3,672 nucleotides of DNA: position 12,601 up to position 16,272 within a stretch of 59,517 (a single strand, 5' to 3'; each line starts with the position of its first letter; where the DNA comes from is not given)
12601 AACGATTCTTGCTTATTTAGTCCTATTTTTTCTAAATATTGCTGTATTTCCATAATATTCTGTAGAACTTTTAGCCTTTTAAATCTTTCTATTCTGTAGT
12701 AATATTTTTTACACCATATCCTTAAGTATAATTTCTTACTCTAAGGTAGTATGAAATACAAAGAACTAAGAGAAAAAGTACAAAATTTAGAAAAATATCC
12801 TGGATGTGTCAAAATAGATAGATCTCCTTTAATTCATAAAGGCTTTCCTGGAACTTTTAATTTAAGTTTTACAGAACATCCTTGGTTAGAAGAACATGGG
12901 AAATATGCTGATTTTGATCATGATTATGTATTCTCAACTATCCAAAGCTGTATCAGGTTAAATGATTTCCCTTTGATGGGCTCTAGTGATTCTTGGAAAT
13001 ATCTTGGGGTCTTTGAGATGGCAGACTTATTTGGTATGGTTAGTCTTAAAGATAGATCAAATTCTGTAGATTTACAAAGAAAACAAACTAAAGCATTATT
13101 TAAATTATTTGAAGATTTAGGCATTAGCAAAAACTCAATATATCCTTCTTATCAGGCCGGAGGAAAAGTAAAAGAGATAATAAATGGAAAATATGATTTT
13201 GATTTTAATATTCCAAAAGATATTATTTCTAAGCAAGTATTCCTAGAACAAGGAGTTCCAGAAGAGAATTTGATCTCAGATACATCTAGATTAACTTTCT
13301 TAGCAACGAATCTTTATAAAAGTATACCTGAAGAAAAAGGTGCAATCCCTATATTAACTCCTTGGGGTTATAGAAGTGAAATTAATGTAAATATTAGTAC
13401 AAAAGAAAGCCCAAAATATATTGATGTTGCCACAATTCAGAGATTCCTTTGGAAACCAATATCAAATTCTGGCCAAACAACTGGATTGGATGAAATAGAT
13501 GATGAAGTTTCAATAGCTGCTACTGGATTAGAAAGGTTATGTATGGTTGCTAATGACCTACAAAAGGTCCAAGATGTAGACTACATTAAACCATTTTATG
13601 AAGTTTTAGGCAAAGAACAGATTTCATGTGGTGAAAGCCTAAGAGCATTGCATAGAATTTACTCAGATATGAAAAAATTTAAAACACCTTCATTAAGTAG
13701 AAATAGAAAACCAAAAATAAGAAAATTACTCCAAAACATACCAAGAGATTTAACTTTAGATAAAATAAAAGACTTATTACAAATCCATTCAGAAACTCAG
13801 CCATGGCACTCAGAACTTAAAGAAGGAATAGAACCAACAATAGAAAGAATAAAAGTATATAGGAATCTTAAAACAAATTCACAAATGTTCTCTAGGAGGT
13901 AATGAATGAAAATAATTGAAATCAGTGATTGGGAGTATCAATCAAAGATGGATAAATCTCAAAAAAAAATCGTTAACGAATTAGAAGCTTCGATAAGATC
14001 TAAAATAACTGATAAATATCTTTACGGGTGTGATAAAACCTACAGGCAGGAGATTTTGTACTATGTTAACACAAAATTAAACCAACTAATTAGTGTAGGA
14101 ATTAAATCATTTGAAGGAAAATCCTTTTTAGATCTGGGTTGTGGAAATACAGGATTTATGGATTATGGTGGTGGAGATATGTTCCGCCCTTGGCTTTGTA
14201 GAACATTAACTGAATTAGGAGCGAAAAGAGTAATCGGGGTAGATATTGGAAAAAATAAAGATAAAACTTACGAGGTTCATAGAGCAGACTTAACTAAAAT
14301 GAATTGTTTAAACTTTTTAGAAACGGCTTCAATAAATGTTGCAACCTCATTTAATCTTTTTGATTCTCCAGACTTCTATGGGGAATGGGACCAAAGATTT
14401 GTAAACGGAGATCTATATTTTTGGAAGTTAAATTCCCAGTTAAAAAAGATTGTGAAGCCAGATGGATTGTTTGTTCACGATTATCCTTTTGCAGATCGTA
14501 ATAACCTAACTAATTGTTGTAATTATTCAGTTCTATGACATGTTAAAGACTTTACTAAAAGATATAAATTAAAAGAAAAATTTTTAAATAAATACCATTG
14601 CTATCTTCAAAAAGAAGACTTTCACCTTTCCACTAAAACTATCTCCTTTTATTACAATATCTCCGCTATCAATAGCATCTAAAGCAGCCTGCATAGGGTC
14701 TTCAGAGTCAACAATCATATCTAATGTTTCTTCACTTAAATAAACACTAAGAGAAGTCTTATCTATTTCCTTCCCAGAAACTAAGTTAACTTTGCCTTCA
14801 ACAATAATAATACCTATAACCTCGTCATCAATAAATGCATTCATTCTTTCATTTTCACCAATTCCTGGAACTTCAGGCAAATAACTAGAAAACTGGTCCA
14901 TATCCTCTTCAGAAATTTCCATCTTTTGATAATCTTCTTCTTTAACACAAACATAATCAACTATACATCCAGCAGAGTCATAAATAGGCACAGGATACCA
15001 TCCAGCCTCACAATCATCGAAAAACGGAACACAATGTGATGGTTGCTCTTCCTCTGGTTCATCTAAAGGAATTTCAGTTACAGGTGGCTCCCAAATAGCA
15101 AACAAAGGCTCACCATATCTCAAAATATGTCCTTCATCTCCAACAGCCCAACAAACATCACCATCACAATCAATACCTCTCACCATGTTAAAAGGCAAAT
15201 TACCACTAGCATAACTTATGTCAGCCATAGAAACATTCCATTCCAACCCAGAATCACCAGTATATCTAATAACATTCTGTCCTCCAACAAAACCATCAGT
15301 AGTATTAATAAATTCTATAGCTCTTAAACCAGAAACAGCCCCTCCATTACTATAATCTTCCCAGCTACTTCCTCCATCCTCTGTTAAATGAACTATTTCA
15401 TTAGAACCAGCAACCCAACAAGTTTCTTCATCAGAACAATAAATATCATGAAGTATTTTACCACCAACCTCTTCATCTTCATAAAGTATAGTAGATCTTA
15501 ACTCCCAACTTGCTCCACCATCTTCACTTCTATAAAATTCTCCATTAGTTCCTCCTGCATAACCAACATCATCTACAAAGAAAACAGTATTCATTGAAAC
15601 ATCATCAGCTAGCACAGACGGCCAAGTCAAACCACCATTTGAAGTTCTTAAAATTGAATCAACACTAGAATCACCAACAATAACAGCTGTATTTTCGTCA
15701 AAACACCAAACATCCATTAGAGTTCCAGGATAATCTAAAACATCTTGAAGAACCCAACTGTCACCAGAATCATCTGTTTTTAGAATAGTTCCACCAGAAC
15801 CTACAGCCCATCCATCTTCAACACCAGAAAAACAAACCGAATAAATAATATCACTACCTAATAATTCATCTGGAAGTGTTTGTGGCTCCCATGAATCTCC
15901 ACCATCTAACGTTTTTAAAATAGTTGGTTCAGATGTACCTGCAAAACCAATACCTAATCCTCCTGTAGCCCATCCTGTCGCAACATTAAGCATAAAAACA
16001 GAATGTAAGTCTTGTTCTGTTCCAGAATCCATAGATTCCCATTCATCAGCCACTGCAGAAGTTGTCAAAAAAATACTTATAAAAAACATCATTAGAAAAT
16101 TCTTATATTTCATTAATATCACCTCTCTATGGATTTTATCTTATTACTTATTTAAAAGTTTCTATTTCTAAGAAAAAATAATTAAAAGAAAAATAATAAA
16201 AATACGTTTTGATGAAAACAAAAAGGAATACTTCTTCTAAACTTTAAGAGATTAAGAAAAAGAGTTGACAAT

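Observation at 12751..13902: Stand-alone, divergent AlaRS catalytic-core paralog (383 aa)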

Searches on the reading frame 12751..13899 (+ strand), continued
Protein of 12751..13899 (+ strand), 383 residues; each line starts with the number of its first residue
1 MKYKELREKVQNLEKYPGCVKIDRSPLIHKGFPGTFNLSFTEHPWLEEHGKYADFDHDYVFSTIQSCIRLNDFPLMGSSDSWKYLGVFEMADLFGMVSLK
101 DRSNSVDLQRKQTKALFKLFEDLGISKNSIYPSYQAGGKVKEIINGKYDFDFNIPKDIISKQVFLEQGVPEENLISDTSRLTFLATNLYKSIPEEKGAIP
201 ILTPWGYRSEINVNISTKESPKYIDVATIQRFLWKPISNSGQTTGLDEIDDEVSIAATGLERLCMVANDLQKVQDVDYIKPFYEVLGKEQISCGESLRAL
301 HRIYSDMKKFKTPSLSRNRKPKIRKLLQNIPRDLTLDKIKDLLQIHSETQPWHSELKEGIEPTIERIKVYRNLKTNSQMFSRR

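Call 77: find_encoding_contigs(protein=P0129, flank=3000, max_places=4)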
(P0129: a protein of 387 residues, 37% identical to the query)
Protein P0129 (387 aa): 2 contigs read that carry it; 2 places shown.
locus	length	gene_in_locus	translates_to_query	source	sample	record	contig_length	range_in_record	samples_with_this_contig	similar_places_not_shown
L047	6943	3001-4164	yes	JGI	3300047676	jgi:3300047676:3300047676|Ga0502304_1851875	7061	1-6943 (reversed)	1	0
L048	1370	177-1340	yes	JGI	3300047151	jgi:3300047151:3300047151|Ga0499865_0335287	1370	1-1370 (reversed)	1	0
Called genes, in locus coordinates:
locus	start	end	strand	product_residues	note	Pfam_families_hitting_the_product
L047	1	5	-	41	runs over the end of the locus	?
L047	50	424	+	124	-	PF18894:PhageMetallopep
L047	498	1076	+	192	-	-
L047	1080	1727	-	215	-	PF13489:Methyltransf_23, PF13847:Methyltransf_31, PF08241:Methyltransf_11, PF08242:Methyltransf_12, PF13649:Methyltransf_25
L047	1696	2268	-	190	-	PF13521:AAA_28 (faint)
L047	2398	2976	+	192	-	-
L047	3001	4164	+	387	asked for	-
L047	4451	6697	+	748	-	PF00931:NB-ARC, PF07719:TPR_2 (faint), PF13374:TPR_10 (faint), PF13424:TPR_12 (faint)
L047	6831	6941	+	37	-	?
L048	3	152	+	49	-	?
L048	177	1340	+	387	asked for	-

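Call 79: find_encoding_contigs(protein=P0134, flank=3000, max_places=4)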
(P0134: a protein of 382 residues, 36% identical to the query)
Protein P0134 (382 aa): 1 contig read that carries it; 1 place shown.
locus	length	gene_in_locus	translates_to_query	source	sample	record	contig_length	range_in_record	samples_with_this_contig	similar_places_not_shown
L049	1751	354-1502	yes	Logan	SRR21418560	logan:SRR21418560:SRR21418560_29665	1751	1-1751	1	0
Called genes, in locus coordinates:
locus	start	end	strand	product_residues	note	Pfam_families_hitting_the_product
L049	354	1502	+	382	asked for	-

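Call 80: find_encoding_contigs(protein=P0137, flank=3000, max_places=4)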
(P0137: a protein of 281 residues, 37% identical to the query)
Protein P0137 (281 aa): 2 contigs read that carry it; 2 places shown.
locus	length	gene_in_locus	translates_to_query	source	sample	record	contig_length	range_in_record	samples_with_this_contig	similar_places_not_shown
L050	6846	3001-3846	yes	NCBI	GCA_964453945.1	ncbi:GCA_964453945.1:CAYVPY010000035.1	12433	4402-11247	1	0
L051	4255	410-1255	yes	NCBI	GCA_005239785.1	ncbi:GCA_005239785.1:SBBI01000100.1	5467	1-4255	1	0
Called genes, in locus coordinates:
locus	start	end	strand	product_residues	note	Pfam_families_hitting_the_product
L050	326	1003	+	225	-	PF01596:Methyltransf_3 (weak), PF13578:Methyltransf_24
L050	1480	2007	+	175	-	-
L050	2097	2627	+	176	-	-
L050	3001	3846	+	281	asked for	-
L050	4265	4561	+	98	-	PF04365:BrnT_toxin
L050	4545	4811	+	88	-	PF12441:CopG_antitoxin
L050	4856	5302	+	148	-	PF00903:Glyoxalase, PF06983:3-dmu-9_3-mt (weak)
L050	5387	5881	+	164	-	PF07931:CPT (faint), PF13238:AAA_18, PF13671:AAA_33 (faint), PF13207:AAA_17 (faint)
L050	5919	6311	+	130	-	PF11969:DcpS_C (weak), PF01230:HIT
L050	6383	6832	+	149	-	PF07237:DUF1428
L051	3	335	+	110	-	?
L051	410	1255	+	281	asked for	-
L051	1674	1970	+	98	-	PF04365:BrnT_toxin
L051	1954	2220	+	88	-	PF12441:CopG_antitoxin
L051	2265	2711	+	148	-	PF00903:Glyoxalase, PF06983:3-dmu-9_3-mt (weak)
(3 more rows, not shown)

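Call 81: search_protein_families(library=padloc, proteins=[window:12751-13899:+, P0153, P0163, L006:4871-6001:+], max_evalue=0.01)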
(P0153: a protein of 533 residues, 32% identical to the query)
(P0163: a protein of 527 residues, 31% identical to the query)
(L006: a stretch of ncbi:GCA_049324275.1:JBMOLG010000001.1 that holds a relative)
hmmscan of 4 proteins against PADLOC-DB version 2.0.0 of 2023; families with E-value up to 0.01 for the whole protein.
window:12751-13899:+ (383 aa): 0 families

P0153 (533 aa): 0 families

P0163 (527 aa): 0 families

L006:4871-6001:+ (377 aa): 0 families

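Call 82: search_protein_families(library=phrogs, proteins=[window:12751-13899:+, P0153], max_evalue=0.001)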
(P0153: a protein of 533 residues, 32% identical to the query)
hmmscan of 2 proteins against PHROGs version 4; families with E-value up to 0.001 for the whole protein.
window:12751-13899:+ (383 aa): 0 families

P0153 (533 aa): 0 families

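Call 94: list_cluster_members(proteins=[P0164, P0175, P0188, P0193, P0246, P0247, P0176, P0190, P0217, P0163])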
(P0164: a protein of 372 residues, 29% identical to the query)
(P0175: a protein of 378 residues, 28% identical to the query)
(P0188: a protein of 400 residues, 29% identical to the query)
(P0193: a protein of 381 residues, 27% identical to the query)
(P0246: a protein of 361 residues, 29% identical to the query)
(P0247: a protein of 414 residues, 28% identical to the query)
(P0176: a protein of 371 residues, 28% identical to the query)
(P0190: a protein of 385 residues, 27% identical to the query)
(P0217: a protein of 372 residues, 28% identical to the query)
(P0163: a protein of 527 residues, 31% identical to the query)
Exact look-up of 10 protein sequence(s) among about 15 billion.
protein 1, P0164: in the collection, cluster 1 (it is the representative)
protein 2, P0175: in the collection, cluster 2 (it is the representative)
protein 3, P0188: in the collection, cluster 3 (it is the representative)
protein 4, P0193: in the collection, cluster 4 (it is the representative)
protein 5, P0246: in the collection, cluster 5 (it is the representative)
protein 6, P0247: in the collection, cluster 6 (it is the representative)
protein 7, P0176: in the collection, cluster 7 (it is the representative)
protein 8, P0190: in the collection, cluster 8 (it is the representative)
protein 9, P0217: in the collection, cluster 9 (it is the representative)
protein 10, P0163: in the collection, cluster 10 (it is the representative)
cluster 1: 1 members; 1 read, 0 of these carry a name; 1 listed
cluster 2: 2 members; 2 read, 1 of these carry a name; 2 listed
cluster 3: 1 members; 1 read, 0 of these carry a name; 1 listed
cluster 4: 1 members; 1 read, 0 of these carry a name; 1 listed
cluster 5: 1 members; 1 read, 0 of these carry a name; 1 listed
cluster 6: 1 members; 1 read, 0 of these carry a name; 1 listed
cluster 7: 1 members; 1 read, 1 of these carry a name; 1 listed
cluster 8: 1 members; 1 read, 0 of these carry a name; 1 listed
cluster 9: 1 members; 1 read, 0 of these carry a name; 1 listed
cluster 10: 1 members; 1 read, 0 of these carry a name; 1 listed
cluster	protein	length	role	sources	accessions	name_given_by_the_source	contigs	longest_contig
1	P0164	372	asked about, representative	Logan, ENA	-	-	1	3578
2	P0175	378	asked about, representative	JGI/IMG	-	hypothetical protein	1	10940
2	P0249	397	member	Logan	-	-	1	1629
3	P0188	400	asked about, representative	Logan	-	-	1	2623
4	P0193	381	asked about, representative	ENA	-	-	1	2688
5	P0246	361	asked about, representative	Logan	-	-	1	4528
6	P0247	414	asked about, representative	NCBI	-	-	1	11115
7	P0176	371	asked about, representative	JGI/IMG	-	alanyl-tRNA synthetase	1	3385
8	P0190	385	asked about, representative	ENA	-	-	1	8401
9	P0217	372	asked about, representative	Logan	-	-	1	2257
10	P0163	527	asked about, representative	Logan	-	-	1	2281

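Call 95: find_encoding_contigs(protein=P0175, flank=5000, max_places=1)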
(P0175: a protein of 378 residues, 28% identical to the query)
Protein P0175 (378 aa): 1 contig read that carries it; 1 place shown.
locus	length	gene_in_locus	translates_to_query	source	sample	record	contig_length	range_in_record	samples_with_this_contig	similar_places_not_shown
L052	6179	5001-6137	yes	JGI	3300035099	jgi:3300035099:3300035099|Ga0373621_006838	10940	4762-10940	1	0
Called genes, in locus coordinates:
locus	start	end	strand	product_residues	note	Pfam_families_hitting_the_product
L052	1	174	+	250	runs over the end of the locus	PF00596:Aldolase_II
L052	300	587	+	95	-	-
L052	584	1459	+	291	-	PF02653:BPD_transp_2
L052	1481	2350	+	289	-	PF02653:BPD_transp_2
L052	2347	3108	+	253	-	PF00005:ABC_tran, PF13304:AAA_21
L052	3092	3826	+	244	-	PF00005:ABC_tran, PF13304:AAA_21 (faint)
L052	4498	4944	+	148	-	PF13458:Peripla_BP_6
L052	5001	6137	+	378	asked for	PF01411:tRNA-synt_2c (faint)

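Call 96: find_encoding_contigs(protein=P0247, flank=5000, max_places=1)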
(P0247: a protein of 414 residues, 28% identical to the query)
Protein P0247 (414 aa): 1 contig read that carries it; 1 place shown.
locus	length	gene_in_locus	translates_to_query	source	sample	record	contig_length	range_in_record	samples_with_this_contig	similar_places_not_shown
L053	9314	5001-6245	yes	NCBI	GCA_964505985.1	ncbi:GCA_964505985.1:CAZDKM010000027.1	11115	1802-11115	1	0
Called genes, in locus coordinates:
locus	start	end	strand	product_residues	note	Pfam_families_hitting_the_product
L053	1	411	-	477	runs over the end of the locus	PF00391:PEP-utilizers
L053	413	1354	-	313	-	PF01326:PPDK_N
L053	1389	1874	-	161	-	-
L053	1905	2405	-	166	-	-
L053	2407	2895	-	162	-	-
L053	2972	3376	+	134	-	PF11969:DcpS_C, PF01230:HIT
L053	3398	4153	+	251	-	-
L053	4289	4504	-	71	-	PF01918:Alba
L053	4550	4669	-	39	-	-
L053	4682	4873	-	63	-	PF00833:Ribosomal_S17e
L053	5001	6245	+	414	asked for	PF01411:tRNA-synt_2c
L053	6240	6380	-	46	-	-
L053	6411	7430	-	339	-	PF01170:UPF0020 (weak)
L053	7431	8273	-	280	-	PF17773:UPF0176_N, PF00581:Rhodanese, PF12368:Rhodanese_C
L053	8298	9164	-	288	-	-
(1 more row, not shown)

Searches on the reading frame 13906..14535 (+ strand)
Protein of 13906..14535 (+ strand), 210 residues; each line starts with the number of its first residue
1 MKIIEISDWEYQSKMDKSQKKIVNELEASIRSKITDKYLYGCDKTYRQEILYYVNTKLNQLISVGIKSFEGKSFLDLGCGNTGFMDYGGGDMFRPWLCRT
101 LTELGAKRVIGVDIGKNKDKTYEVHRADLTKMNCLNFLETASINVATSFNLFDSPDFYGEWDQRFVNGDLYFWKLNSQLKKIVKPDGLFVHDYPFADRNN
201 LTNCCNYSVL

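Call 3: search_protein_families(library=pfam, proteins=[window:13906-14535:+], max_evalue=1)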
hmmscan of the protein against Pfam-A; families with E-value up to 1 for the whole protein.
window:13906-14535:+ (210 aa): 3 families
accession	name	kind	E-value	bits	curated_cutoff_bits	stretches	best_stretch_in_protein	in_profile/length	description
PF01728.25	FtsJ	-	1e-05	26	24.1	1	57-144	8-89/181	FtsJ-like methyltransferase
PF13489.12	Methyltransf_23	-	0.00021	21.5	27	1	67-197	19-122/164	Methyltransferase domain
PF13847.12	Methyltransf_31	-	0.13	12.4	27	0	70-84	3-17/145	Methyltransferase domain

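Call 4: search_protein_families(library=ncbifam, proteins=[window:13906-14535:+], max_evalue=1)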
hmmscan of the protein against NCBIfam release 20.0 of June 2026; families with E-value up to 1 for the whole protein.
window:13906-14535:+ (210 aa): 2 families
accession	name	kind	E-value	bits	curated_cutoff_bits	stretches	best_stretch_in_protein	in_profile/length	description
TIGR01983.1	UbiG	equivalog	0.028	13.7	102.95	1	51-141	30-105/228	bifunctional 2-polyprenyl-6-hydroxyphenol methylase/3-demethylubiquinol 3-O-methyltransferase UbiG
NF010376.0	PRK13803.1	equivalog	0.031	13.1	819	1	13-184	108-241/600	bifunctional phosphoribosylanthranilate isomerase/tryptophan synthase subunit beta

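Call 81: search_protein_families(library=padloc, proteins=[window:13906-14535:+], max_evalue=0.01)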
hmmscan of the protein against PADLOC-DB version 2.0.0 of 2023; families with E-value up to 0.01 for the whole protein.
window:13906-14535:+ (210 aa): 0 families

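Call 82: search_protein_families(library=phrogs, proteins=[window:13906-14535:+], max_evalue=0.001)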
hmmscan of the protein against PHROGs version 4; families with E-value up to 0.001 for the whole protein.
window:13906-14535:+ (210 aa): 0 families

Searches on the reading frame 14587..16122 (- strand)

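Call 15: search_protein_families(library=pfam, proteins=[window:14587-16122:-], max_evalue=0.001)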
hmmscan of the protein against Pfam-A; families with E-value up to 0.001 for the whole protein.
window:14587-16122:- (512 aa): 3 families
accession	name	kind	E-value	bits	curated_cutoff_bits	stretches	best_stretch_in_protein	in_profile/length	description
PF14870.12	PSII_BNR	-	1e-22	81.2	27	2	24-173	5-143/303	Photosynthesis system II assembly factor YCF48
PF15902.12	Sortilin-Vps10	-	4e-05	23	33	0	195-258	2-61/446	Sortilin, neurotensin receptor 3,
PF02012.26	BNR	-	0.00037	20.5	27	0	197-208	1-12/12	BNR/Asp-box repeat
